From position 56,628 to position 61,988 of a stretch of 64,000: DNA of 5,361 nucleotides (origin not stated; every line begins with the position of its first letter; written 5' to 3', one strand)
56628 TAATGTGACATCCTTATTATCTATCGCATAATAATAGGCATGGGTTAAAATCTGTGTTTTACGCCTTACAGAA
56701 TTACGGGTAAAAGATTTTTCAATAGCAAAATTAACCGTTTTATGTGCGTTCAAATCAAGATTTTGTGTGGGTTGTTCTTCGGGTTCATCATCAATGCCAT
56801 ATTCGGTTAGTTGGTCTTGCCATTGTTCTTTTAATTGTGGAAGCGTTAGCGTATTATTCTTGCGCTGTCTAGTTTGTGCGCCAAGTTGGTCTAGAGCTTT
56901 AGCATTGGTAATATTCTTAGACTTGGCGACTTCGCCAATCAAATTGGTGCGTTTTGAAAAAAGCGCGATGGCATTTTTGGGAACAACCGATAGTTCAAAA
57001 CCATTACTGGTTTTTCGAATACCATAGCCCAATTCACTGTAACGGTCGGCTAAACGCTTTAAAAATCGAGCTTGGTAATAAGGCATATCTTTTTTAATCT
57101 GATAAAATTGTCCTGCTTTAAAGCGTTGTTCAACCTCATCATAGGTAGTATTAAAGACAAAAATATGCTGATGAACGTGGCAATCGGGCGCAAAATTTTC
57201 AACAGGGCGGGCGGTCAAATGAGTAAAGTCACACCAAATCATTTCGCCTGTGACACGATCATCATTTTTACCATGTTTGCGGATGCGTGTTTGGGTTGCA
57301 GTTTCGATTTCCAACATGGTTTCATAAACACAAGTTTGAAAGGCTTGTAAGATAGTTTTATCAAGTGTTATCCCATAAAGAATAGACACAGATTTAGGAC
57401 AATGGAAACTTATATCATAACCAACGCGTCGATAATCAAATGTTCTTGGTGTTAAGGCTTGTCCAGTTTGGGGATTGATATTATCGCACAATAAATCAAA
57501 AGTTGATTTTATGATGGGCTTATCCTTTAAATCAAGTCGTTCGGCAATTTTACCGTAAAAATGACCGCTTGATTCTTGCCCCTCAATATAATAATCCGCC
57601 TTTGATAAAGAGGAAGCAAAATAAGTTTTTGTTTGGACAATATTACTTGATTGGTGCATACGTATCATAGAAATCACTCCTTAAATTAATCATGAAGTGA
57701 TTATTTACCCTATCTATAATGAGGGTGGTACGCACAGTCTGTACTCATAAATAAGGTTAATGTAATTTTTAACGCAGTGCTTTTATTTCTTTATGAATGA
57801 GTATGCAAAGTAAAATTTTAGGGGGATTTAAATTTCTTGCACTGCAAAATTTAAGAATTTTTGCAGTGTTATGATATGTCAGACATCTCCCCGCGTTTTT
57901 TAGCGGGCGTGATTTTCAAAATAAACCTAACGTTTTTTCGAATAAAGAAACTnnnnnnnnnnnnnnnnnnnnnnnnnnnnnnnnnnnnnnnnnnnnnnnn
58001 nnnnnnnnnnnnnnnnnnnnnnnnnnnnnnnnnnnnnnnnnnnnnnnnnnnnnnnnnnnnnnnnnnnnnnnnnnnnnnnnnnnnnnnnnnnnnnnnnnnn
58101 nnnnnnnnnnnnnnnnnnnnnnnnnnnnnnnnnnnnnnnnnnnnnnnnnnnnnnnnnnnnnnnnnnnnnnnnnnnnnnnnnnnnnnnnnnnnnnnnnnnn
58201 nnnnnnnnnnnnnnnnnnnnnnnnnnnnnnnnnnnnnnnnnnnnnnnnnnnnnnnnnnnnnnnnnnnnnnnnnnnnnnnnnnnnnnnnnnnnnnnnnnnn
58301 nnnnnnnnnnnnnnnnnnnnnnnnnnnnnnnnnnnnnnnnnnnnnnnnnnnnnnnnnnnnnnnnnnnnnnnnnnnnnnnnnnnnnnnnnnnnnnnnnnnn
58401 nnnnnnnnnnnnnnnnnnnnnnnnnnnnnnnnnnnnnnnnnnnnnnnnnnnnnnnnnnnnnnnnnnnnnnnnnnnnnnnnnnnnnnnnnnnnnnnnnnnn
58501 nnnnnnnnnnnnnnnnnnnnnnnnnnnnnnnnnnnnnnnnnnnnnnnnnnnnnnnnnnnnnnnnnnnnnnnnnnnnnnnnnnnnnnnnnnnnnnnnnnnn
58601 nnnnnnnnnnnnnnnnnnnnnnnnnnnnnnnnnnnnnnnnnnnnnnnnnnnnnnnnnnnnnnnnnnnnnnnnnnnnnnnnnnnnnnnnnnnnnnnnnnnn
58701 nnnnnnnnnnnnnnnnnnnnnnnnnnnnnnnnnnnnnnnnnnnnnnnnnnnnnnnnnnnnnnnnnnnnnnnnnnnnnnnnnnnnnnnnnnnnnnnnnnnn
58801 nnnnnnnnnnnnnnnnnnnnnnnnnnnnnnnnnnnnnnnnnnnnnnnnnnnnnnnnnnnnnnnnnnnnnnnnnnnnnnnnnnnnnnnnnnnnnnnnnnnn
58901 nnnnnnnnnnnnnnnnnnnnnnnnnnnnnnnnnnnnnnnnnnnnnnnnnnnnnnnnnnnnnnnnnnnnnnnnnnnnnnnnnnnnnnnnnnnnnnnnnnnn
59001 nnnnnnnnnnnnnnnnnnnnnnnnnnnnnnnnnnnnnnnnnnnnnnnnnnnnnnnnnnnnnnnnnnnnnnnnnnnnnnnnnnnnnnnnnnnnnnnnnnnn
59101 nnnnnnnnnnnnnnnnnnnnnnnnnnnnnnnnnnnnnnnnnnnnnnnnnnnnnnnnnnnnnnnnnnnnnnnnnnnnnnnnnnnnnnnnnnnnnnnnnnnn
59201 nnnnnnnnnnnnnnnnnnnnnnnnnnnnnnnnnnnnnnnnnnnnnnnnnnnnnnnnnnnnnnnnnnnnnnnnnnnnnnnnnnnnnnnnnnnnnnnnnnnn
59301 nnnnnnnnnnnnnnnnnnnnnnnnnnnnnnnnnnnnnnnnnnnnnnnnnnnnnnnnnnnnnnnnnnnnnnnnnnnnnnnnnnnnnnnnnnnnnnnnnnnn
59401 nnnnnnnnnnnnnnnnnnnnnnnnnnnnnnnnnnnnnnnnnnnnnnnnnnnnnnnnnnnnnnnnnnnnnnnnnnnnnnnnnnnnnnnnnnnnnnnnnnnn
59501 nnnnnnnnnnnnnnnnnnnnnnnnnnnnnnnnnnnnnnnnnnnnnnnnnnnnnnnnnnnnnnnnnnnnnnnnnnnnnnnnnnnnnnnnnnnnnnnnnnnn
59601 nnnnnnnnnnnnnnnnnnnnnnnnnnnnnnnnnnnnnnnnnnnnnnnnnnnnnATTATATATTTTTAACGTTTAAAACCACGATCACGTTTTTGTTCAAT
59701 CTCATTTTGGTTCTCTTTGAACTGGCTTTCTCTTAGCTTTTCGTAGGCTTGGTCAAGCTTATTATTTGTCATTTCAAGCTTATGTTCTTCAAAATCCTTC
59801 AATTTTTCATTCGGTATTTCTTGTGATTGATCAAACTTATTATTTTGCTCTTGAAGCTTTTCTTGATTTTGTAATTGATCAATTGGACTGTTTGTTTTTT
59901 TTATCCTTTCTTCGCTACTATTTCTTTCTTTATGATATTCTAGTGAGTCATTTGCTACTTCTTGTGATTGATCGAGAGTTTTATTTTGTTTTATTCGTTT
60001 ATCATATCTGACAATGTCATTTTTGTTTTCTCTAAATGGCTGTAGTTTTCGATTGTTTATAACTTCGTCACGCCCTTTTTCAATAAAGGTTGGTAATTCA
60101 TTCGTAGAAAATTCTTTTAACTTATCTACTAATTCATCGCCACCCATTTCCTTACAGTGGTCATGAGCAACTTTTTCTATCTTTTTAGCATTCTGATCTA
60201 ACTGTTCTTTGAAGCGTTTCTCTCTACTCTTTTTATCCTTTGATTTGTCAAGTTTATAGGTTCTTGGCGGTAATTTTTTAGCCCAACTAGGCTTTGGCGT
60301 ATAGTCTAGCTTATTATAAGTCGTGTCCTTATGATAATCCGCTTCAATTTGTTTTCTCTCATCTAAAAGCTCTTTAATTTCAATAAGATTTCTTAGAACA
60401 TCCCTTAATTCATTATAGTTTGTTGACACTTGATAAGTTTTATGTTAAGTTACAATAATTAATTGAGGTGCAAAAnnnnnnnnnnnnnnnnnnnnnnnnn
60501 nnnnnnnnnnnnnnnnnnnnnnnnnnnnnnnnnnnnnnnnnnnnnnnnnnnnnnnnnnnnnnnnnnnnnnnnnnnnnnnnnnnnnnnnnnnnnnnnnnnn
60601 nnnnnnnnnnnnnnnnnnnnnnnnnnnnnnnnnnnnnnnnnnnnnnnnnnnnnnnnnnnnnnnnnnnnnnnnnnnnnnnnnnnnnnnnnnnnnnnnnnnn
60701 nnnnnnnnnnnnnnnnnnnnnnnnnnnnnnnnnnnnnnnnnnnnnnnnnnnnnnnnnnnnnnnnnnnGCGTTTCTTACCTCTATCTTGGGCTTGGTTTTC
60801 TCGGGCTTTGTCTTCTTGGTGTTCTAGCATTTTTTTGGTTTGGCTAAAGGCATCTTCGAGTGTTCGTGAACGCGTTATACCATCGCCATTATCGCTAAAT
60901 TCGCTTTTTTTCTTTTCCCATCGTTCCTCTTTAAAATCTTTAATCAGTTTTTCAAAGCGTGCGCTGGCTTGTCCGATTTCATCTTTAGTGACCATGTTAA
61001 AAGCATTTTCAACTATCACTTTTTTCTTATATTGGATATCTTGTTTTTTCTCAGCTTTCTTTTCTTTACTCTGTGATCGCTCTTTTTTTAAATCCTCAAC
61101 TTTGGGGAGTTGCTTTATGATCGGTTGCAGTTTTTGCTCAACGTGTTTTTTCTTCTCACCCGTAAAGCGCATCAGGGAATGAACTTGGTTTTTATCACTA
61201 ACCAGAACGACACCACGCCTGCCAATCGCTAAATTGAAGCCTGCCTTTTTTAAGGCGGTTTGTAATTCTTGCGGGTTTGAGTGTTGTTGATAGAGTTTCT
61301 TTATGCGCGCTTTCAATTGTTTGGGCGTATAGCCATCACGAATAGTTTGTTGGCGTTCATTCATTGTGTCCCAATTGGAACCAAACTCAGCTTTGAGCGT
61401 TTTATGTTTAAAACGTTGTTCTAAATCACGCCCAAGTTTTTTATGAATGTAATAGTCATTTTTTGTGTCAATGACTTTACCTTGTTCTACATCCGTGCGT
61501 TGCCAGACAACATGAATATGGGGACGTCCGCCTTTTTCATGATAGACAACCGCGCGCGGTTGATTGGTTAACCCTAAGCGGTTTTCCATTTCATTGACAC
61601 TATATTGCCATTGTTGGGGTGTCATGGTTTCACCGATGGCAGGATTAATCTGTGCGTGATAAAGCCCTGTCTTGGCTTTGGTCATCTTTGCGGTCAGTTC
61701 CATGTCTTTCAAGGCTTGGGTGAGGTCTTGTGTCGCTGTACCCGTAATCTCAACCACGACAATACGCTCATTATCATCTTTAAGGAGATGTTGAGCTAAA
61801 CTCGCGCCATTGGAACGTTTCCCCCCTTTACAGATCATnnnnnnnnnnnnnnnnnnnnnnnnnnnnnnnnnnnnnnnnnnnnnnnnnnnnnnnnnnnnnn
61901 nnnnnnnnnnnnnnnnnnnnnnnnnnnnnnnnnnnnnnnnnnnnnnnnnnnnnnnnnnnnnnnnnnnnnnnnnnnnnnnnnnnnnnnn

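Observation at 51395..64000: tRNA-Ser(GCU)-anchored island with an integrase, two unrelated relaxase systems and no visible mating-pore genes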

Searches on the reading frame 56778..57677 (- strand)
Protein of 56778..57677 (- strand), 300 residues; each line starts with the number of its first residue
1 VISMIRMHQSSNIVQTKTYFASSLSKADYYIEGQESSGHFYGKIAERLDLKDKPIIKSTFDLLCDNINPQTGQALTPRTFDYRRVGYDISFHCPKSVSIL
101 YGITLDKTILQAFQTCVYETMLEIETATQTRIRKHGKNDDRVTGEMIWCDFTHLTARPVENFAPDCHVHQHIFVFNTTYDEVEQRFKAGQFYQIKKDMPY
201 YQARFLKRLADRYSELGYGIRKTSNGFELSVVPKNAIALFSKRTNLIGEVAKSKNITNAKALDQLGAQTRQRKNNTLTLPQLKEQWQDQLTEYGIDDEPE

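Call 99: search_solved_structures(query=window:56778-57677:-, max_evalue=0.001, show_alignments=2)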
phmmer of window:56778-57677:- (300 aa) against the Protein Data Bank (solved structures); distinct sequences matched with E-value up to 0.001: 11.
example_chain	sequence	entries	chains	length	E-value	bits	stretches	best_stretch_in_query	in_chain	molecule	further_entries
1omh_A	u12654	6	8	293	2.6e-22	82.8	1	26-296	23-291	trwC protein | TrwC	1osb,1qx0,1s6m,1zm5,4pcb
2cdm_A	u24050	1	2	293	3.9e-22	82.2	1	27-296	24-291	TRWC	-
3l6t_A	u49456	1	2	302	6.4e-19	71.7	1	12-297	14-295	Mobilization protein TraI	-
3l57_A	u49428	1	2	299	6.4e-19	71.6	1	12-297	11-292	Mobilization protein TraI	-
8a1b_A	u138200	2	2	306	7e-19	71.5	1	12-297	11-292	TraI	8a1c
2q7t_A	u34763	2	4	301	1.4e-14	57.4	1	25-296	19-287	Protein traI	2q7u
1p4d_A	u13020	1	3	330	1.7e-14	57.1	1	25-296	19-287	TraI protein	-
2a0i_A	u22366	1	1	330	1.9e-14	57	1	25-296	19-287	TraI protein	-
9f0z_H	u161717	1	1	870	1.5e-13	54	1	25-296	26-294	Multifunctional conjugation protein TraI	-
5n8o_A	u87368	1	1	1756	4.1e-13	52.6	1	25-296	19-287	DNA helicase I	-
9f0x_H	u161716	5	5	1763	5.1e-13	52.3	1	25-296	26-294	Multifunctional conjugation protein TraI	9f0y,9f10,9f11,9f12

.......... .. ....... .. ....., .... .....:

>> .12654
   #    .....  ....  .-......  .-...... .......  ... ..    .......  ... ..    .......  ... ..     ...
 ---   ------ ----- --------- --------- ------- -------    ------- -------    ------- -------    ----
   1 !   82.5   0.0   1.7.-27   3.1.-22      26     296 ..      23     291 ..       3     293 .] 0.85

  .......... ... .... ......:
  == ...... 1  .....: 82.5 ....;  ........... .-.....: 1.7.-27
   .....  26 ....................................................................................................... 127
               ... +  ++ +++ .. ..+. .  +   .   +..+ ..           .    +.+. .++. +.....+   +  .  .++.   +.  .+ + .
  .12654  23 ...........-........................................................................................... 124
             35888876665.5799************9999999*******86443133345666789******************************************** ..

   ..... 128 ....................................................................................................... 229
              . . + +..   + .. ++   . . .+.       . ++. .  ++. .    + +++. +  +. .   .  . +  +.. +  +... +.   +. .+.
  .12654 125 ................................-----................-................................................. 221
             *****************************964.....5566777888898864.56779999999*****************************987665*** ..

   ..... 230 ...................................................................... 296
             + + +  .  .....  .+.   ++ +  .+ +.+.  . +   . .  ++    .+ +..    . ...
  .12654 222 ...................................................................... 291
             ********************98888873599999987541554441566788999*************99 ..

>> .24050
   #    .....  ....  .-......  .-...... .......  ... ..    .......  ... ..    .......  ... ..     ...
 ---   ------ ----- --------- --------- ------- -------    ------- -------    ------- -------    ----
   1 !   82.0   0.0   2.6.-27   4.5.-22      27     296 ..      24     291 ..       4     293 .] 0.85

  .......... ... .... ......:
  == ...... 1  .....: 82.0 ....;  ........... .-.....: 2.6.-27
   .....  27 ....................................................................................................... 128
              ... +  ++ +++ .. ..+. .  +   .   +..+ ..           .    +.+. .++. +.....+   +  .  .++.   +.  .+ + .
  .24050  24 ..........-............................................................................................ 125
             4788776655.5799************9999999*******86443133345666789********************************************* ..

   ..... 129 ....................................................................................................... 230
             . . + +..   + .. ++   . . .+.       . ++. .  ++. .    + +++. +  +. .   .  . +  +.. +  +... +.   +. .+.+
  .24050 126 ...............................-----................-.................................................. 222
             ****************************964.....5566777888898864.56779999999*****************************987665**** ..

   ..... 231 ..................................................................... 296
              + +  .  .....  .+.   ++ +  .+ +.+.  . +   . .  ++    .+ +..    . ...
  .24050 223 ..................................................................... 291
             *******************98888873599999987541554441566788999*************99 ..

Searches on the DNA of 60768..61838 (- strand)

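Call 37: search_rna_families(source=L005, start=12000, end=14500, threshold=evalue, max_evalue=1)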
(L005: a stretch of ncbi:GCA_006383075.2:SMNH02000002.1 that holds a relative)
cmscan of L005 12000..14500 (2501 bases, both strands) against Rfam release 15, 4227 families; matches with E-value up to 1: 0.
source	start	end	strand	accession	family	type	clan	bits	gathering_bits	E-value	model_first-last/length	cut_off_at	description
